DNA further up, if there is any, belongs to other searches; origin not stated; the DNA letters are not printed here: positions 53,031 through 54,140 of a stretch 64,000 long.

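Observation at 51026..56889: psuG-SIS-BtpA-PfkB-CoA-transferase A/B: candidate undescribed catabolic pathway for a modified nucleoside or C-/N-glycoside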

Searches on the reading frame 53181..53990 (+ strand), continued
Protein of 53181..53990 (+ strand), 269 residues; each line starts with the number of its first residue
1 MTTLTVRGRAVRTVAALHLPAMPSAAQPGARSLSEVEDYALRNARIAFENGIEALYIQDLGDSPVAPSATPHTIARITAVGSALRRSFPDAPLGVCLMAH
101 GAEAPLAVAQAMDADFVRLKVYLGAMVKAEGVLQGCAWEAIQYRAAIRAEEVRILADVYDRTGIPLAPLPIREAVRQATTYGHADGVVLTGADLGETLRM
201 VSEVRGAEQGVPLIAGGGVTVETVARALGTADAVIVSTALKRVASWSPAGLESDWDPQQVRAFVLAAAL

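Call 25: search_protein_families(library=ncbifam, proteins=[L003:2670-3710:+, L003:3707-4651:+, L003:6980-7900:+, L003:7897-8823:+, L003:10843-11739:+, L003:1990-2673:+, L003:650-1978:+, L003:5102-6070:+, L003:6051-6983:+, L003:8856-10004:+], max_evalue=0.00001)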
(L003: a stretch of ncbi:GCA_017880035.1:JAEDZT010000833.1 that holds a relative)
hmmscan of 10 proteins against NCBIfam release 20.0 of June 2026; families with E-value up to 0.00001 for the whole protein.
L003:2670-3710:+ (346 aa): 20 families
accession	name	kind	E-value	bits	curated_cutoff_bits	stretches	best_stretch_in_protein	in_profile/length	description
TIGR04382.1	myo_inos_iolC_N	equivalog_domain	1.3e-39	136.3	300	1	36-306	30-308/309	5-dehydro-2-deoxygluconokinase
NF053626.1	RibKinHalex1628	equivalog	2e-37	129.3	330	1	5-306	3-290/293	ATP-dependent ribose-1-phosphate kinase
TIGR02152.1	D_ribokin_bact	equivalog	9.6e-32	110.5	299.65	1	6-302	1-295/298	ribokinase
NF008353.0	PRK11142.1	equivalog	6.1e-28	98.2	341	1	5-309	4-305/307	ribokinase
NF006957.1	PRK09434.1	equivalog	2.4e-25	89.7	450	1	40-302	27-301/302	fructokinase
NF041134.1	R1P_kin_Thcocales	equivalog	4.7e-24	85.3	500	1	7-296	4-271/291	ADP-dependent ribose-1-phosphate kinase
NF052444.1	DhDoxglucKinKdgK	equivalog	9.1e-20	71.2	400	1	36-293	21-295/303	2-dehydro-3-deoxygluconokinase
NF040938.1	KDG_KDGal_kin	equivalog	1e-18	67.5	400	1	39-308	29-304/305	bifunctional 2-dehydro-3-deoxygluconokinase/2-dehydro-3-deoxygalactonokinase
NF049991.1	TagKinase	equivalog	4e-17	62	420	1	53-308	54-316/321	tagatose kinase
NF007321.0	PRK09813.1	equivalog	1.4e-16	60.8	247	1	40-269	24-236/261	fructoselysine 6-kinase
TIGR03168.1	1-PFK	subfamily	4.5e-16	58.6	216.4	1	14-296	10-290/305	hexose kinase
NF047869.1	myo_kin_aldol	exception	4.9e-14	51.6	600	1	211-315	229-341/586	bifunctional 5-dehydro-2-deoxygluconokinase/5-dehydro-2-deoxyphosphogluconate aldolase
NF041164.1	NucKinThplmales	equivalog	6.1e-14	51.9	450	1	7-121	5-117/295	nucleoside kinase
TIGR03828.1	pfkB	equivalog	1e-13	51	292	1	14-296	10-290/305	1-phosphofructokinase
NF007068.0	PRK09513.1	equivalog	2.7e-10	39.9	432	1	216-290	214-288/312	1-phosphofructokinase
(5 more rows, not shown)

L003:3707-4651:+ (314 aa): 17 families
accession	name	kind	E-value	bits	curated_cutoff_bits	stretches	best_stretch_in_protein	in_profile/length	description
TIGR04382.1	myo_inos_iolC_N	equivalog_domain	3.2e-35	121.9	300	1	40-304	35-308/309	5-dehydro-2-deoxygluconokinase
NF053626.1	RibKinHalex1628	equivalog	2.4e-34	119.2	330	1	6-306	5-292/293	ATP-dependent ribose-1-phosphate kinase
TIGR02152.1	D_ribokin_bact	equivalog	3.2e-32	112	299.65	1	8-302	4-297/298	ribokinase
NF049991.1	TagKinase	equivalog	9.2e-27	93.7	420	1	39-305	40-315/321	tagatose kinase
NF008353.0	PRK11142.1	equivalog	4.4e-24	85.5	341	1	33-306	33-304/307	ribokinase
NF040938.1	KDG_KDGal_kin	equivalog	1.9e-20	73.2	400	1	177-306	174-304/305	bifunctional 2-dehydro-3-deoxygluconokinase/2-dehydro-3-deoxygalactonokinase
NF006957.1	PRK09434.1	equivalog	2.1e-17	63.6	450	1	33-296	21-297/302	fructokinase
NF047869.1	myo_kin_aldol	exception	1.2e-16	60.2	600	2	178-305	198-331/586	bifunctional 5-dehydro-2-deoxygluconokinase/5-dehydro-2-deoxyphosphogluconate aldolase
NF041134.1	R1P_kin_Thcocales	equivalog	7.5e-15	55.1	500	1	156-313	143-290/291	ADP-dependent ribose-1-phosphate kinase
TIGR03168.1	1-PFK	subfamily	2.3e-14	53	216.4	1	210-310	206-304/305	hexose kinase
TIGR03828.1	pfkB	equivalog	2.5e-13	49.8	292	1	210-310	206-304/305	1-phosphofructokinase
NF007321.0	PRK09813.1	equivalog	2.5e-12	46.9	247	1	40-288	25-257/261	fructoselysine 6-kinase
NF052444.1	DhDoxglucKinKdgK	equivalog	3.1e-12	46.5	400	1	61-290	51-294/303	2-dehydro-3-deoxygluconokinase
TIGR02198.1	rfaE_dom_I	equivalog_domain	5e-12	45.6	345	1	218-293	228-304/315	D-glycero-beta-D-manno-heptose-7-phosphate kinase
NF041164.1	NucKinThplmales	equivalog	5.9e-12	45.4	450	1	5-283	4-269/295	nucleoside kinase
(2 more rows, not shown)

L003:6980-7900:+ (306 aa): 21 families
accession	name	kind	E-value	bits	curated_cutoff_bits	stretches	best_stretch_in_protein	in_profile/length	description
TIGR02152.1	D_ribokin_bact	equivalog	4.4e-43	147.7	299.65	1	11-295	3-296/298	ribokinase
NF008353.0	PRK11142.1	equivalog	1.5e-35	123.2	341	1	8-302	4-306/307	ribokinase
NF053626.1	RibKinHalex1628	equivalog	2.4e-31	109.3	330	1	9-300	4-292/293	ATP-dependent ribose-1-phosphate kinase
TIGR04382.1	myo_inos_iolC_N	equivalog_domain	9.8e-31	107.2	300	2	198-299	207-309/309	5-dehydro-2-deoxygluconokinase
NF041134.1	R1P_kin_Thcocales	equivalog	3.2e-27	95.7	500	1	8-296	2-279/291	ADP-dependent ribose-1-phosphate kinase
TIGR03168.1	1-PFK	subfamily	1.1e-26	93.5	216.4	1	15-286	8-288/305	hexose kinase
TIGR03828.1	pfkB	equivalog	2e-23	82.9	292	1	16-294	9-294/305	1-phosphofructokinase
NF049991.1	TagKinase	equivalog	2.8e-23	82.2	420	1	196-302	211-318/321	tagatose kinase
NF040938.1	KDG_KDGal_kin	equivalog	4.6e-20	71.9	400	1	174-300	175-304/305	bifunctional 2-dehydro-3-deoxygluconokinase/2-dehydro-3-deoxygalactonokinase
NF007321.0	PRK09813.1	equivalog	8.3e-19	68.1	247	1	41-285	22-260/261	fructoselysine 6-kinase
TIGR02198.1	rfaE_dom_I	equivalog_domain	2.4e-18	66.3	345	1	148-285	162-302/315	D-glycero-beta-D-manno-heptose-7-phosphate kinase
NF041320.1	pfkB_Halo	equivalog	3e-17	63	400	1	180-295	177-290/302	1-phosphofructokinase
NF006957.1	PRK09434.1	equivalog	3.4e-16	59.6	450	1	210-293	211-300/302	fructokinase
NF041332.1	KDG_KDGal_kin_Halo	equivalog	4.6e-16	59.2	440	1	42-279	32-291/320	bifunctional 2-dehydro-3-deoxygluconokinase/2-dehydro-3-deoxygalactonokinase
NF047869.1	myo_kin_aldol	exception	6.4e-16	57.8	600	2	194-301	223-333/586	bifunctional 5-dehydro-2-deoxygluconokinase/5-dehydro-2-deoxyphosphogluconate aldolase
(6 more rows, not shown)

L003:7897-8823:+ (308 aa): 12 families
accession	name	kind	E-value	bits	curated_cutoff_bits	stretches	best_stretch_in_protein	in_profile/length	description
TIGR04382.1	myo_inos_iolC_N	equivalog_domain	4.3e-16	59.1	300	1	164-277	181-293/309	5-dehydro-2-deoxygluconokinase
NF049991.1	TagKinase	equivalog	3.7e-14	52.2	420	1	42-268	56-289/321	tagatose kinase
TIGR02152.1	D_ribokin_bact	equivalog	6.2e-14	52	299.65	1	164-278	168-285/298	ribokinase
NF040938.1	KDG_KDGal_kin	equivalog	2.7e-11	43.2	400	1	173-276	185-285/305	bifunctional 2-dehydro-3-deoxygluconokinase/2-dehydro-3-deoxygalactonokinase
TIGR03168.1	1-PFK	subfamily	7.8e-09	34.9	216.4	1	173-272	178-279/305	hexose kinase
NF007321.0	PRK09813.1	equivalog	1.6e-08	34.3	247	1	197-275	180-256/261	fructoselysine 6-kinase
NF041134.1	R1P_kin_Thcocales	equivalog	2.1e-08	33.9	500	1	20-279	30-268/291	ADP-dependent ribose-1-phosphate kinase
NF053626.1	RibKinHalex1628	equivalog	6.8e-08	32.3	330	1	12-267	19-265/293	ATP-dependent ribose-1-phosphate kinase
NF008353.0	PRK11142.1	equivalog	2.9e-07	30.3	341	1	146-278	159-288/307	ribokinase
TIGR03828.1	pfkB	equivalog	5.8e-07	28.8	292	1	176-272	181-279/305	1-phosphofructokinase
NF006957.1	PRK09434.1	equivalog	7.9e-07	28.9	450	1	138-258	142-265/302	fructokinase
NF041320.1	pfkB_Halo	equivalog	9.7e-06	25.2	400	0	206-278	211-281/302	1-phosphofructokinase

L003:10843-11739:+ (298 aa): 11 families
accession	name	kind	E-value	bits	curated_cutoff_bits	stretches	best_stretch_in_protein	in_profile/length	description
TIGR02152.1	D_ribokin_bact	equivalog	8.1e-14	51.6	299.65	1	156-277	163-287/298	ribokinase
TIGR04382.1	myo_inos_iolC_N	equivalog_domain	9.4e-13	48.1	300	1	162-275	182-294/309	5-dehydro-2-deoxygluconokinase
NF007321.0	PRK09813.1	equivalog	2e-09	37.3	247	1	188-276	174-260/261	fructoselysine 6-kinase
NF008353.0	PRK11142.1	equivalog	2.9e-09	36.9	341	1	163-287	173-296/307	ribokinase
NF040938.1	KDG_KDGal_kin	equivalog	1.8e-08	33.9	400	1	162-270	176-283/305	bifunctional 2-dehydro-3-deoxygluconokinase/2-dehydro-3-deoxygalactonokinase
NF049991.1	TagKinase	equivalog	1.8e-07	30.3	420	1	157-249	183-274/321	tagatose kinase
TIGR02198.1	rfaE_dom_I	equivalog_domain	2e-07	30.4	345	1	159-277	182-303/315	D-glycero-beta-D-manno-heptose-7-phosphate kinase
TIGR03168.1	1-PFK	subfamily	1.1e-06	27.9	216.4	1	170-268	178-279/305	hexose kinase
TIGR03828.1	pfkB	equivalog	3.4e-06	26.3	292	1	171-268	179-279/305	1-phosphofructokinase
NF052444.1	DhDoxglucKinKdgK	equivalog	7.8e-06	25.5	400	1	157-278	177-297/303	2-dehydro-3-deoxygluconokinase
NF041164.1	NucKinThplmales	equivalog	9.6e-06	25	450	0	203-273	205-274/295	nucleoside kinase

L003:1990-2673:+ (227 aa): 12 families
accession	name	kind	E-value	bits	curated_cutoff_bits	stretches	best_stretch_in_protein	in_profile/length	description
NF002298.0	PRK01222.1-4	equivalog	1.1e-31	110.1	215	1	3-223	5-207/209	phosphoribosylanthranilate isomerase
NF002295.0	PRK01222.1-1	equivalog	4.9e-29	101.3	216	1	8-224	10-216/219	phosphoribosylanthranilate isomerase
NF002299.0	PRK01222.1-6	equivalog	2e-25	89.5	231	1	3-222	20-229/231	phosphoribosylanthranilate isomerase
NF002296.0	PRK01222.1-2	equivalog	9.3e-19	68.1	270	1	3-223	10-217/221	phosphoribosylanthranilate isomerase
NF006945.0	PRK09427.1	equivalog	3.4e-17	62.1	380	1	8-220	267-460/461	bifunctional indole-3-glycerol-phosphate synthase TrpC/phosphoribosylanthranilate isomerase TrpF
NF002297.0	PRK01222.1-3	equivalog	7.6e-17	61.5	259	1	1-217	1-198/204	phosphoribosylanthranilate isomerase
NF002300.0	PRK01222.1-7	equivalog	2.3e-16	60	212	1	2-220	3-193/195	phosphoribosylanthranilate isomerase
NF002304.0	PRK01222.2-4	equivalog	1.1e-15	57.7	181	1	36-221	33-206/208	phosphoribosylanthranilate isomerase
NF002302.0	PRK01222.2-2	equivalog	3.6e-12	47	172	1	1-222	1-190/193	phosphoribosylanthranilate isomerase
NF010563.0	PRK13958.1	equivalog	7.7e-12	45.2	234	1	1-222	1-207/210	phosphoribosylanthranilate isomerase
NF002301.0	PRK01222.2-1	equivalog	2.3e-11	43.7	232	1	55-203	55-197/217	phosphoribosylanthranilate isomerase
NF002303.0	PRK01222.2-3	equivalog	1.6e-08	34.3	224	1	1-220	1-202/208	phosphoribosylanthranilate isomerase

L003:650-1978:+ (442 aa): 26 families (the best 25 are shown)
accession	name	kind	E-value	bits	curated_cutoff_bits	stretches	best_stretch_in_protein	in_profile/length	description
NF004701.0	PRK06038.1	equivalog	4.1e-116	388.2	609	1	4-431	6-429/432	N-ethylammeline chlorohydrolase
NF006252.0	PRK08393.1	equivalog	4.4e-104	348.8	617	1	22-428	18-423/424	N-ethylammeline chlorohydrolase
NF006549.0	PRK09045.1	equivalog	9.2e-98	327.7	540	1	20-430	25-441/444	TRZ/ATZ family hydrolase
NF005557.0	PRK07228.1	equivalog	2.4e-89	300.1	522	1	21-432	18-441/445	5'-deoxyadenosine deaminase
NF012037.0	PRK15493.1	equivalog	3.7e-73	246.8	779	1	55-423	53-428/435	bifunctional S-methyl-5'-thioadenosine deaminase/S-adenosylhomocysteine deaminase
NF005540.0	PRK07203.1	equivalog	8.5e-69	232.3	444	1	21-432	18-442/444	putative aminohydrolase SsnA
NF006055.0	PRK08203.1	equivalog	9.9e-68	228.7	532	1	8-430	10-452/455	8-oxoguanine deaminase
NF004995.0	PRK06380.1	subfamily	3.2e-67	227.4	567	1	17-417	14-412/418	metal-dependent hydrolase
NF005211.0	PRK06687.1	equivalog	3.6e-67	227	703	1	53-413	50-418/419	TRZ/ATZ family protein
TIGR03314.1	Se_ssnA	subfamily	3.4e-66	223.9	455.5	1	21-431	17-440/441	putative selenium metabolism protein SsnA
NF006056.0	PRK08204.1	subfamily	2.6e-57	194.6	391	1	18-432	18-444/449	hypothetical protein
NF009059.0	PRK12393.1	equivalog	9e-54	182.9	543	2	149-431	176-458/460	amidohydrolase family protein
NF006681.0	PRK09229.1-2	equivalog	1.9e-41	142.3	362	1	25-428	22-447/451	formimidoylglutamate deiminase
NF004801.0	PRK06151.1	subfamily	4.1e-41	141.4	416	1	153-437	183-471/491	chlorohydrolase family protein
TIGR02967.1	guan_deamin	equivalog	8.9e-36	123.7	375.4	1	55-367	39-360/401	guanine deaminase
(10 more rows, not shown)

L003:5102-6070:+ (322 aa): 4 families
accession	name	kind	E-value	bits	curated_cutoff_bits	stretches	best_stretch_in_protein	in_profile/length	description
NF008036.0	PRK10768.1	equivalog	1.9e-75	253.8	382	1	2-309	2-301/304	ribonucleoside hydrolase RihC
NF007761.0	PRK10443.1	equivalog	8.7e-73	245.1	433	1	1-309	1-308/311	pyrimidine-specific ribonucleoside hydrolase RihA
NF052221.1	UridNuclsHydUriH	equivalog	5.6e-68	229.4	450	1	4-306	1-304/310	uridine-preferring nucleoside hydrolase UriH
NF007417.0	PRK09955.1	equivalog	2e-59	201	459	1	3-308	4-306/313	ribosylpyrimidine nucleosidase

L003:6051-6983:+ (310 aa): 4 families
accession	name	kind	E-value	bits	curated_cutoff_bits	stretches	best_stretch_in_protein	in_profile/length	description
NF008036.0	PRK10768.1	equivalog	2.7e-62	210.7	382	1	3-308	4-301/304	ribonucleoside hydrolase RihC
NF052221.1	UridNuclsHydUriH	equivalog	2.6e-60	204.2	450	1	5-283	3-282/310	uridine-preferring nucleoside hydrolase UriH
NF007761.0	PRK10443.1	equivalog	1.9e-59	201.2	433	1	3-296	4-296/311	pyrimidine-specific ribonucleoside hydrolase RihA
NF007417.0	PRK09955.1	equivalog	3.9e-55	186.9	459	1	2-296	4-295/313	ribosylpyrimidine nucleosidase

L003:8856-10004:+ (382 aa): 2 families
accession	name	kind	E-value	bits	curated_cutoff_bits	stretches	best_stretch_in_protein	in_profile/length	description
TIGR01135.1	glmS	equivalog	4.3e-31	108.1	418.05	1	24-344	277-586/607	glutamine--fructose-6-phosphate transaminase (isomerizing)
NF001484.0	PRK00331.1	subfamily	2.5e-30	105.4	381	1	8-345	258-581/601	isomerizing glutamine--fructose-6-phosphate transaminase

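Call 29: search_protein_families(library=pfam, proteins=[L059:2887-3771:+, L059:4326-5099:+, L059:5156-6025:+, L059:6027-6920:+, L059:6904-7707:+, L059:10827-12191:+, L059:12361-13377:+, L068:4864-5607:+, L068:5870-6553:+, L068:7058-7888:+], max_evalue=0.00001)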
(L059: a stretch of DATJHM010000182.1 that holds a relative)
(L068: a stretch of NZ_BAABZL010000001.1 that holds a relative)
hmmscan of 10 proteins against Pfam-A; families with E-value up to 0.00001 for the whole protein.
L059:2887-3771:+ (294 aa): 3 families
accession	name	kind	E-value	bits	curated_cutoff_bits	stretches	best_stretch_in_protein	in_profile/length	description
PF00392.27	GntR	-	9.8e-24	83.2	27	1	37-96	5-64/64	Bacterial regulatory proteins, gntR family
PF07702.18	UTRA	-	3.2e-22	79.3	23.8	1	121-257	2-136/141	UTRA domain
PF08220.18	HTH_DeoR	-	4.3e-06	26.8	21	1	61-96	19-54/57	DeoR-like helix-turn-helix domain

L059:4326-5099:+ (257 aa): 0 families

L059:5156-6025:+ (289 aa): 4 families
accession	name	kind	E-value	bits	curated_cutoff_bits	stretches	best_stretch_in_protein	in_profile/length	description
PF00005.33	ABC_tran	-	6.7e-31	108.1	25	1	22-173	1-137/137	ABC transporter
PF13304.12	AAA_21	-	1.2e-08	35.8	27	0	112-199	201-294/304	AAA domain, putative AbiEii toxin, Type IV TA system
PF02463.25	SMC_N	-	7.4e-08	32.5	40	1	33-217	25-213/220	RecF/RecN/SMC N terminal domain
PF09818.15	ABC_ATPase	-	5.6e-06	26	23.2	0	183-224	211-252/283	P-loop domain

L059:6027-6920:+ (297 aa): 2 families
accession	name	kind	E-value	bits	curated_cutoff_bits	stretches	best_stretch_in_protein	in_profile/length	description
PF00005.33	ABC_tran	-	1.9e-27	97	25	1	25-171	1-137/137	ABC transporter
PF13304.12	AAA_21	-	2e-10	41.7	27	1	134-206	229-303/304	AAA domain, putative AbiEii toxin, Type IV TA system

L059:6904-7707:+ (267 aa): 1 family
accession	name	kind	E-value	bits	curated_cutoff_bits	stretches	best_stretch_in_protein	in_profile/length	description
PF02361.21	CbiQ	-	1.7e-28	100.2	25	1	16-227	5-215/216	Cobalt transport protein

L059:10827-12191:+ (454 aa): 2 families
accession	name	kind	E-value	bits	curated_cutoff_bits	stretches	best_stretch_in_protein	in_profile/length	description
PF01979.26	Amidohydro_1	-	1.2e-18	67.9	25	1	51-431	1-343/345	Amidohydrolase family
PF07969.17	Amidohydro_3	-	2.1e-13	51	29.7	0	43-64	1-22/472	Amidohydrolase family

L059:12361-13377:+ (338 aa): 1 family
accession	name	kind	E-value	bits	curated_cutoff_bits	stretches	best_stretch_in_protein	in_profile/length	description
PF01557.24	FAA_hydrolase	-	3e-52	177.8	23.9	1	115-317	11-213/214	Fumarylacetoacetate (FAA) hydrolase C-terminal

L068:4864-5607:+ (247 aa): 2 families
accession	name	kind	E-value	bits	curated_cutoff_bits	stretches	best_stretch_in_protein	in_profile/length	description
PF07702.18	UTRA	-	2.7e-23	82.8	23.8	1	103-237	3-140/141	UTRA domain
PF00392.27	GntR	-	9.7e-15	54.4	27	1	24-77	11-64/64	Bacterial regulatory proteins, gntR family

L068:5870-6553:+ (227 aa): 1 family
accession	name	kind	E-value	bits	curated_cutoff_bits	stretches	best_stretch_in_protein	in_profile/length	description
PF06177.16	QueT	-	2e-06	28.6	33.7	1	48-205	1-139/141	QueT transporter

L068:7058-7888:+ (276 aa): 1 family
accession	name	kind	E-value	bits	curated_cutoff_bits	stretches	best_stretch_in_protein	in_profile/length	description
PF02361.21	CbiQ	-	1.5e-27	97.1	25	1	21-229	3-210/216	Cobalt transport protein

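Call 30: search_protein_families(library=pfam, proteins=[L068:10926-12194:+, L068:6628-7110:+, L080:6030-7079:+, L080:7076-7858:+, L080:10765-11856:+, L080:12017-13660:+, L064:5730-7100:+, L064:8453-9946:+, L064:10780-11481:+, L008:11757-13070:+], max_evalue=0.00001)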
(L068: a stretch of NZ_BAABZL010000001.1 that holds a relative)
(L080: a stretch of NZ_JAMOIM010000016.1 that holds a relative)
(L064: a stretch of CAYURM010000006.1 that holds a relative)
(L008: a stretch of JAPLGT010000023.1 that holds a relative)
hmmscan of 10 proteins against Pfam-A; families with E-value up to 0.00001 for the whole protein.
L068:10926-12194:+ (422 aa): 2 families
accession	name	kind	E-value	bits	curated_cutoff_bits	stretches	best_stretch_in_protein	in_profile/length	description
PF14863.12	Alkyl_sulf_dimr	-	2.7e-43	148.2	26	1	287-421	3-137/139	Alkyl sulfatase dimerisation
PF00753.33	Lactamase_B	-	1.8e-23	84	22.7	1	34-248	2-196/196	Metallo-beta-lactamase superfamily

L068:6628-7110:+ (160 aa): 0 families

L080:6030-7079:+ (349 aa): 7 families
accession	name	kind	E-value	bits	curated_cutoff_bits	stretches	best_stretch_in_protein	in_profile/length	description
PF01370.27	Epimerase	-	1.5e-49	169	20.9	1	49-275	1-240/240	NAD dependent epimerase/dehydratase family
PF16363.11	GDP_Man_Dehyd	-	2.3e-30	106.6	27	1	50-293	1-266/332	GDP-mannose 4,6 dehydratase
PF04321.23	RmlD_sub_bind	-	6.2e-23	81.7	27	1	47-267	1-202/287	RmlD substrate binding domain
PF01073.25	3Beta_HSD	-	1.7e-15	57.3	22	1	51-265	2-232/280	3-beta hydroxysteroid dehydrogenase/isomerase family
PF07993.18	NAD_binding_4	-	1.5e-08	34.6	20.1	1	105-258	86-258/258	Male sterility protein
PF02719.21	Polysacc_synt_2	-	5.1e-08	32.9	20.2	1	95-285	65-239/293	Polysaccharide biosynthesis protein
PF13460.12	NAD_binding_10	-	1e-06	29.2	27.2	0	53-168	1-108/184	NAD(P)H-binding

L080:7076-7858:+ (260 aa): 2 families
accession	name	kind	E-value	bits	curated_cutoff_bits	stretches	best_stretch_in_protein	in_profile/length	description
PF07702.18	UTRA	-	4.6e-26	91.8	23.8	1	110-248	2-139/141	UTRA domain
PF00392.27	GntR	-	5.7e-18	64.8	27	1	25-86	3-64/64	Bacterial regulatory proteins, gntR family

L080:10765-11856:+ (363 aa): 2 families
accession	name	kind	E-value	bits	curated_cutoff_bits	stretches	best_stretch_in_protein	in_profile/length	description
PF02608.20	Bmp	-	8.3e-61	206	24.1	1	41-337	2-299/301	ABC transporter substrate-binding protein PnrA-like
PF13407.12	Peripla_BP_4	-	2.7e-06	27.6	35.1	1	53-278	10-247/258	Periplasmic binding protein domain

L080:12017-13660:+ (547 aa): 2 families
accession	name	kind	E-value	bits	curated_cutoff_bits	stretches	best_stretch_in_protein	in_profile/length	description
PF00005.33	ABC_tran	-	1.5e-49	168.6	25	2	54-203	2-137/137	ABC transporter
PF13304.12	AAA_21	-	3.2e-08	34.4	27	0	65-86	1-22/304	AAA domain, putative AbiEii toxin, Type IV TA system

L064:5730-7100:+ (456 aa): 2 families
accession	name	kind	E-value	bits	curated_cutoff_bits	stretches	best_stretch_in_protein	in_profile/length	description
PF01979.26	Amidohydro_1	-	5.8e-22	78.8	25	1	52-432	1-345/345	Amidohydrolase family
PF07969.17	Amidohydro_3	-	1.2e-14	55.1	29.7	1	357-433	410-472/472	Amidohydrolase family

L064:8453-9946:+ (497 aa): 2 families
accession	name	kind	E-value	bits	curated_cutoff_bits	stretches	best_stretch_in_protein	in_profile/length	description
PF01979.26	Amidohydro_1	-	2e-32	113.3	25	1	64-440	1-345/345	Amidohydrolase family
PF07969.17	Amidohydro_3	-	3.2e-17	63.6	29.7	1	314-440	356-471/472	Amidohydrolase family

L064:10780-11481:+ (233 aa): 1 family
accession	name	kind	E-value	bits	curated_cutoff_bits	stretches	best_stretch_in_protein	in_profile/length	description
PF01177.27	Asp_Glu_race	-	3.2e-49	168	31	1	3-209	1-211/211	Asp/Glu/Hydantoin racemase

L008:11757-13070:+ (437 aa): 3 families
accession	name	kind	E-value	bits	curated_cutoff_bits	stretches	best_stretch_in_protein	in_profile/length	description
PF01071.24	GARS_A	-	9.6e-39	133.7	27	1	104-298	1-194/194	Phosphoribosylglycinamide synthetase, ATP-grasp (A) domain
PF02844.21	GARS_N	-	1.6e-27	96.6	29.5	1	1-103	1-100/100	Phosphoribosylglycinamide synthetase, N domain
PF02843.22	GARS_C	-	2e-14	54.1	34.8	1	332-421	2-91/92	Phosphoribosylglycinamide synthetase, C domain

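Call 44: predict_structure(alignment_id=A1)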
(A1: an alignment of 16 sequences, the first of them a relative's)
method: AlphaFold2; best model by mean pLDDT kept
length: 269 residues; sequences in the alignment: 16
mean_pLDDT: 85.1   pTM: 0.87
mean pLDDT of the five models: 85.1, 84.5, 84.4, 84.2, 83.5
residues with pLDDT >= 90: 136; 70-90: 90; 50-70: 31; < 50: 12
segments of 3 or more residues with pLDDT < 50: 124-135
pLDDT, mean of each block of 10 residues (from residue 1): 88 94 69 92 98 92 65 90 98 89 87 92 49 53 79 86 69 84 85 91 87 92 96 95 87 94 96
secondary structure, 60 per line:
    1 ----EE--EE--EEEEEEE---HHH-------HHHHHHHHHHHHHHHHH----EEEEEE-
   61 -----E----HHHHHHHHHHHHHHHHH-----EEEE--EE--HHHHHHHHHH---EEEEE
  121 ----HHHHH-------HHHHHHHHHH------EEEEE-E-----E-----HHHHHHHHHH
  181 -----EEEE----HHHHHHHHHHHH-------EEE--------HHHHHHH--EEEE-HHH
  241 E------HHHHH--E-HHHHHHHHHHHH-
elements in order: E13-19 H33-49 E54-59 H71-87 E93-96 H103-112 E116-120 H125-129 H137-146 E153-157 H171-180 E186-189 H194-205 E213-215 H224-230 E233-236 H248-252 H257-268
